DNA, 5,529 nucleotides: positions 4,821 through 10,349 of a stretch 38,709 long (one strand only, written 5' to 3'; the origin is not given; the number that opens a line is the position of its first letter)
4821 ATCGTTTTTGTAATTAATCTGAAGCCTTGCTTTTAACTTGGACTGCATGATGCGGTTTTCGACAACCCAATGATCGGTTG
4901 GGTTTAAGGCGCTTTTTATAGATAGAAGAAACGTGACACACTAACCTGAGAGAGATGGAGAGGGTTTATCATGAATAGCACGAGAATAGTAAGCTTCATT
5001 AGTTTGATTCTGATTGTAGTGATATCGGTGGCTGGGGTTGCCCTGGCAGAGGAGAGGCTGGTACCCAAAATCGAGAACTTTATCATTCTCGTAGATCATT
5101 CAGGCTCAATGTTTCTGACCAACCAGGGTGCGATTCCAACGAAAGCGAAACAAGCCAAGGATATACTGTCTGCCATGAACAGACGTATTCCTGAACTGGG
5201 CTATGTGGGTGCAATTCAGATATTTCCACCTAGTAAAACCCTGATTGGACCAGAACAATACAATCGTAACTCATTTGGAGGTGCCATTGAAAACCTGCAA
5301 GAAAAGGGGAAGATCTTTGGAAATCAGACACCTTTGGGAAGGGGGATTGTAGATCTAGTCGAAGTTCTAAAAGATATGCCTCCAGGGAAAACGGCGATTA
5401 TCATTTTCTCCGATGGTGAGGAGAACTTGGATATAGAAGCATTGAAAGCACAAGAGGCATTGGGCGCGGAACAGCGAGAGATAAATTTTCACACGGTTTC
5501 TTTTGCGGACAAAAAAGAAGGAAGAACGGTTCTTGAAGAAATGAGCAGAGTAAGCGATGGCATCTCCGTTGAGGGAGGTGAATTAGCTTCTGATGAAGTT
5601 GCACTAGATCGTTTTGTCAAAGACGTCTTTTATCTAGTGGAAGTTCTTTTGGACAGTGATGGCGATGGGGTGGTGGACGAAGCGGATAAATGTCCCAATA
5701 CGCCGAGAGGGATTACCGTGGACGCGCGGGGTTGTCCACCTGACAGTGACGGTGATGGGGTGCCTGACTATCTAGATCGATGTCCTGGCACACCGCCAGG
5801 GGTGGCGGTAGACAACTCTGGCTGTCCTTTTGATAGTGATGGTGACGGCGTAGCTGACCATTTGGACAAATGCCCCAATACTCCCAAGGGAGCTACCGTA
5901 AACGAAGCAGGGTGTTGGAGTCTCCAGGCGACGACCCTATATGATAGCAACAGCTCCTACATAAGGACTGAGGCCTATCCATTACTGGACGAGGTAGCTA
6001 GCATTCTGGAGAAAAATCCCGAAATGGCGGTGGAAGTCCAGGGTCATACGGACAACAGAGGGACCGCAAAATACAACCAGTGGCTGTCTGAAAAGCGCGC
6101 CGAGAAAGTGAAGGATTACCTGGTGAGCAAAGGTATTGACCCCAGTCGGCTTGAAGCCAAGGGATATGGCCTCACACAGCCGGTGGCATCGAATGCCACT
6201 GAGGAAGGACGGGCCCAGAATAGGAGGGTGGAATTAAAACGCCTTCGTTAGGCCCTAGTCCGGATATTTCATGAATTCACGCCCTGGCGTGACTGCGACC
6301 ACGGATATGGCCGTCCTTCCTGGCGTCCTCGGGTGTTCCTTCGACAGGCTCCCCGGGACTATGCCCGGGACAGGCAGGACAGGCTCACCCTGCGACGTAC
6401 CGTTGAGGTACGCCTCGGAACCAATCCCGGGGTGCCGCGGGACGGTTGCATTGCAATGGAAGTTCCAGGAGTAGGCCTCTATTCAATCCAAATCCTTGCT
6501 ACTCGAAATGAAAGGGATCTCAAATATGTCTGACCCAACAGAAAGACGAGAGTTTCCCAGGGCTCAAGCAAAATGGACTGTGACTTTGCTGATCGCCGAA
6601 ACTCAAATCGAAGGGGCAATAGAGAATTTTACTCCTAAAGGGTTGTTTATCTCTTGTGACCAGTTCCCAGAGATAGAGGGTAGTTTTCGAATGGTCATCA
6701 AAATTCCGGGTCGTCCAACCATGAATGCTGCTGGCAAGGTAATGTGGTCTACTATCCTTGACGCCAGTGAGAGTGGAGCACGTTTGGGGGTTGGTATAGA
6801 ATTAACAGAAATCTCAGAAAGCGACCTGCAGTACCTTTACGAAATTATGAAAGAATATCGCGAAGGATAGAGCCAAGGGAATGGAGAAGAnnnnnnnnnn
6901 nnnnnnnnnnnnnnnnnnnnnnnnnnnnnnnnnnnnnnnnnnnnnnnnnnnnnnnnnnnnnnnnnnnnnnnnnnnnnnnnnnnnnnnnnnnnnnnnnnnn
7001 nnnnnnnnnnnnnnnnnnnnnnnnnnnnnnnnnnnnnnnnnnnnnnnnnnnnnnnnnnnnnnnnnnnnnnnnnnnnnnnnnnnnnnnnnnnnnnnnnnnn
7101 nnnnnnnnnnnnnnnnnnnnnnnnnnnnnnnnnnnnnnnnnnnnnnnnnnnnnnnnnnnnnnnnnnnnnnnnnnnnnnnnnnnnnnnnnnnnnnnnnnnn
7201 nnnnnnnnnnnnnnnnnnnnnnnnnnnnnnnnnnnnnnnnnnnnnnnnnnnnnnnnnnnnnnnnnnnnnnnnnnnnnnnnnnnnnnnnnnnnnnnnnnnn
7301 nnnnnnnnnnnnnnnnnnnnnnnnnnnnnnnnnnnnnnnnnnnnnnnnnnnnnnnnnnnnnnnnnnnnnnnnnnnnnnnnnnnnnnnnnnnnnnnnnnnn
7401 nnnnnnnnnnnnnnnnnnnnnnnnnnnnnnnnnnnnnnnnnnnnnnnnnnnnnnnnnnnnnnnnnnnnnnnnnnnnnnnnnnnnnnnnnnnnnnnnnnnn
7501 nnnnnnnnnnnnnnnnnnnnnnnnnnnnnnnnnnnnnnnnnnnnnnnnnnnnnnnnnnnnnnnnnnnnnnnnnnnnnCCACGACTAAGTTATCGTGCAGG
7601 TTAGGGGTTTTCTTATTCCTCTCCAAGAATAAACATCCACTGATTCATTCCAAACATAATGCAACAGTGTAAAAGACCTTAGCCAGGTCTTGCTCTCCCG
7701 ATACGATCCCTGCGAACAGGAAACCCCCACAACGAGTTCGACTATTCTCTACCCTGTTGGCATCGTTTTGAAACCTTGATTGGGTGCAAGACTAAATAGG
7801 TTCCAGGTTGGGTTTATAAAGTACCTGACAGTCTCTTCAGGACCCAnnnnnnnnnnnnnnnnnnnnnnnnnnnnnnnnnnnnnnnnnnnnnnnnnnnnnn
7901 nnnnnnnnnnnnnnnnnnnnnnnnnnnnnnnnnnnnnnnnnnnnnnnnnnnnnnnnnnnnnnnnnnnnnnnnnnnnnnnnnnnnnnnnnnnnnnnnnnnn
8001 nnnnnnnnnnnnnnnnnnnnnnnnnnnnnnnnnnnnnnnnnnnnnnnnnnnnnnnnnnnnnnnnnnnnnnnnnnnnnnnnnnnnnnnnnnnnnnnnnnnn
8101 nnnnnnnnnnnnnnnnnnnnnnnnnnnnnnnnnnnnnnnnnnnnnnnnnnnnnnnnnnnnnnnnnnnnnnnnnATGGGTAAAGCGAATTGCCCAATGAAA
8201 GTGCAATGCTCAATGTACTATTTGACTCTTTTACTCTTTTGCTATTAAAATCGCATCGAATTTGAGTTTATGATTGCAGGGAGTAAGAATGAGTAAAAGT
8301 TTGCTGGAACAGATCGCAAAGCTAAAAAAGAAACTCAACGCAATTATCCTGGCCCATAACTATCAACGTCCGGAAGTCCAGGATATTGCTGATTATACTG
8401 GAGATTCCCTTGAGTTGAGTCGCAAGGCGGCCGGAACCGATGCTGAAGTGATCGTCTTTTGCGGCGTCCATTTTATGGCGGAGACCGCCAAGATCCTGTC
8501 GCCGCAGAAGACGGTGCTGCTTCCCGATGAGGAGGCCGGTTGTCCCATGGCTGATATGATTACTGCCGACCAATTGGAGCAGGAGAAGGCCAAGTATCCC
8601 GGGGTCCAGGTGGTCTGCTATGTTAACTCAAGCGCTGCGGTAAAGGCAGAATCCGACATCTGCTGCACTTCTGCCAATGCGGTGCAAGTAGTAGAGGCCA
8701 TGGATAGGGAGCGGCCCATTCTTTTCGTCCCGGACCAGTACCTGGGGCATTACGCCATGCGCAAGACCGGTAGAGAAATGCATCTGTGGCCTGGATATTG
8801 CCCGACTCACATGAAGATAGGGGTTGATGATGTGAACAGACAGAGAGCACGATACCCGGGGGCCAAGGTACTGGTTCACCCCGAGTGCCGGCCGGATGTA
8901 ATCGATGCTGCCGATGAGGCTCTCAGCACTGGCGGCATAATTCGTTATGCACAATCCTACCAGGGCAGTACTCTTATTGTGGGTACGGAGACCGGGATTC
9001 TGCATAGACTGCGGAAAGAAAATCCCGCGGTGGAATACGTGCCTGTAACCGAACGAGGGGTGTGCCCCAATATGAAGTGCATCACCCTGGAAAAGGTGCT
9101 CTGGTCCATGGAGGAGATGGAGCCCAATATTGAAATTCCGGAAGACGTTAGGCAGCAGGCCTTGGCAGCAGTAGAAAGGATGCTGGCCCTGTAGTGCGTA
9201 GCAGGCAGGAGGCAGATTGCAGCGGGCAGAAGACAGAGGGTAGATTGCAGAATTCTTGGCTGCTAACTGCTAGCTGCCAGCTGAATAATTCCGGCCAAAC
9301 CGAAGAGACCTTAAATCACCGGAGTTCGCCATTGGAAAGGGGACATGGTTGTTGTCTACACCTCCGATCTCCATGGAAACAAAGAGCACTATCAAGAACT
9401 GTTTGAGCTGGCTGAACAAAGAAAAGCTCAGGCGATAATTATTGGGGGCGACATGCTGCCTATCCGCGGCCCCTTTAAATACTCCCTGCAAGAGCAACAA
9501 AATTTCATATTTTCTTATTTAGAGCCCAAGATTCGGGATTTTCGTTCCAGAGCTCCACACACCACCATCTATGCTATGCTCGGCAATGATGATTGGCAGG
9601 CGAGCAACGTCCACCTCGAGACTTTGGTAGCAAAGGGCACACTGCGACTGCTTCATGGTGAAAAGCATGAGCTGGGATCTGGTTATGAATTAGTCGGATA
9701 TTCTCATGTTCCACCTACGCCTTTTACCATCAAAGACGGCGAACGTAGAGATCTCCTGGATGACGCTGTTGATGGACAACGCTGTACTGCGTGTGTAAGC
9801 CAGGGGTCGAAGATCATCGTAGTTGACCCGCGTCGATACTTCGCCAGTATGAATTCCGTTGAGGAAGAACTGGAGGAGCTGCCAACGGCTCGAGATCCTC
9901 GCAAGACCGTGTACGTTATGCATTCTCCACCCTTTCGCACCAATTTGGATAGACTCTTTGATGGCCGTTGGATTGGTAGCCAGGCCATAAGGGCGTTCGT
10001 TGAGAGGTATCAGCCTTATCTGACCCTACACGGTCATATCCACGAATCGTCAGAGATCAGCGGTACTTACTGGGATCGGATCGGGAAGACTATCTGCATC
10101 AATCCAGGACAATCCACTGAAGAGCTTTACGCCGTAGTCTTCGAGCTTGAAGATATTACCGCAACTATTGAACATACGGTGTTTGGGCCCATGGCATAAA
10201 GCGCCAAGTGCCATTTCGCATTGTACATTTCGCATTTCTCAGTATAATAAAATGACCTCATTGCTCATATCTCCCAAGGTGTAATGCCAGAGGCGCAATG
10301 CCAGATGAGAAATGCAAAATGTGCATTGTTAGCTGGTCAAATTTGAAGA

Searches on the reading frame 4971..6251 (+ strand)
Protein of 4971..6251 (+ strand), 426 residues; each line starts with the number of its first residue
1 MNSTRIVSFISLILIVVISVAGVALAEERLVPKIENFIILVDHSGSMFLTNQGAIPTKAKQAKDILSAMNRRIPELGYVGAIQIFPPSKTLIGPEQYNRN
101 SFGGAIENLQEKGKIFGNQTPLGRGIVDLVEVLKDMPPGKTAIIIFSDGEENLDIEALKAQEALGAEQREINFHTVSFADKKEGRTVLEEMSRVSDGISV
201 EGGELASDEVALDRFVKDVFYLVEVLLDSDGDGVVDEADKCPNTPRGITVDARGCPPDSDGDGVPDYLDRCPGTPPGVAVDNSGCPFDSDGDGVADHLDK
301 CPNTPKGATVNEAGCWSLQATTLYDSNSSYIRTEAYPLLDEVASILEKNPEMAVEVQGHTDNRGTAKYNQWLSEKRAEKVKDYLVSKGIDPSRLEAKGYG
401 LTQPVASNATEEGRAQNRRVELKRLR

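Call 16: search_protein_families(library=pfam, proteins=[window:4971-6251:+])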
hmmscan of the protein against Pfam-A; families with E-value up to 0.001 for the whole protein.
window:4971-6251:+ (426 aa): 4 families
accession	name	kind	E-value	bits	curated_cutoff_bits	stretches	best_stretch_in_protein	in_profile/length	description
PF00691.25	OmpA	-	2.9e-25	88.9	27.2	1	324-418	2-98/98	OmpA family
PF02412.23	TSP_3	-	6.8e-13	48.5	25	2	285-306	12-33/36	Thrombospondin type 3 repeat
PF13519.12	VWA_2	-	3.8e-08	34.4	27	1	38-150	2-107/107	von Willebrand factor type A domain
PF00092.34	VWA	-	0.00071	20.3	23.8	0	38-192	3-151/174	von Willebrand factor type A domain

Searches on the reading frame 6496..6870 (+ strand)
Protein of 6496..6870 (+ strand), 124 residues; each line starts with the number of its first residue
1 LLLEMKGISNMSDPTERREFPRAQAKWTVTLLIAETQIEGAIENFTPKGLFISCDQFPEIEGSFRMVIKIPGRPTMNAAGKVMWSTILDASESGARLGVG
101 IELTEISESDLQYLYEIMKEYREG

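Call 16: search_protein_families(library=pfam, proteins=[window:6496-6870:+])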
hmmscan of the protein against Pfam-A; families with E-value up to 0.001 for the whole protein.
window:6496-6870:+ (124 aa): 1 family
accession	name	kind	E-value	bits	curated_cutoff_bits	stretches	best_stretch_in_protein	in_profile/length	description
PF07238.19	PilZ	-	3.5e-10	40.6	22.5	1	16-115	1-97/102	PilZ domain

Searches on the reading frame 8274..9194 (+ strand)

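Call 16: search_protein_families(library=pfam, proteins=[window:8274-9194:+])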
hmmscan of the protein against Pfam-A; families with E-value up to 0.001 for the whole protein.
window:8274-9194:+ (306 aa): 1 family
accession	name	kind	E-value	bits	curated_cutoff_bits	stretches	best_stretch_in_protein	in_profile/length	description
PF02445.21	NadA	-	8.5e-127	422.7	27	1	12-305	1-295/295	Quinolinate synthetase A protein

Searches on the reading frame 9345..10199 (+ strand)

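Call 16: search_protein_families(library=pfam, proteins=[window:9345-10199:+])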
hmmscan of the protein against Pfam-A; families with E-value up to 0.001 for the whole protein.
window:9345-10199:+ (284 aa): 3 families
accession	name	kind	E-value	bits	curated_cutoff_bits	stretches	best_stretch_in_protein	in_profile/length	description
PF00149.33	Metallophos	-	1.1e-10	42.8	21.5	1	1-234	1-190/191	Calcineurin-like phosphoesterase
PF12850.12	Metallophos_2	-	2.8e-08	34.3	27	0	185-259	80-137/154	Calcineurin-like phosphoesterase superfamily domain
PF14582.11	Metallophos_3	-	4.5e-08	33.2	28.2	1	173-265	162-247/259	Metallophosphoesterase, calcineurin superfamily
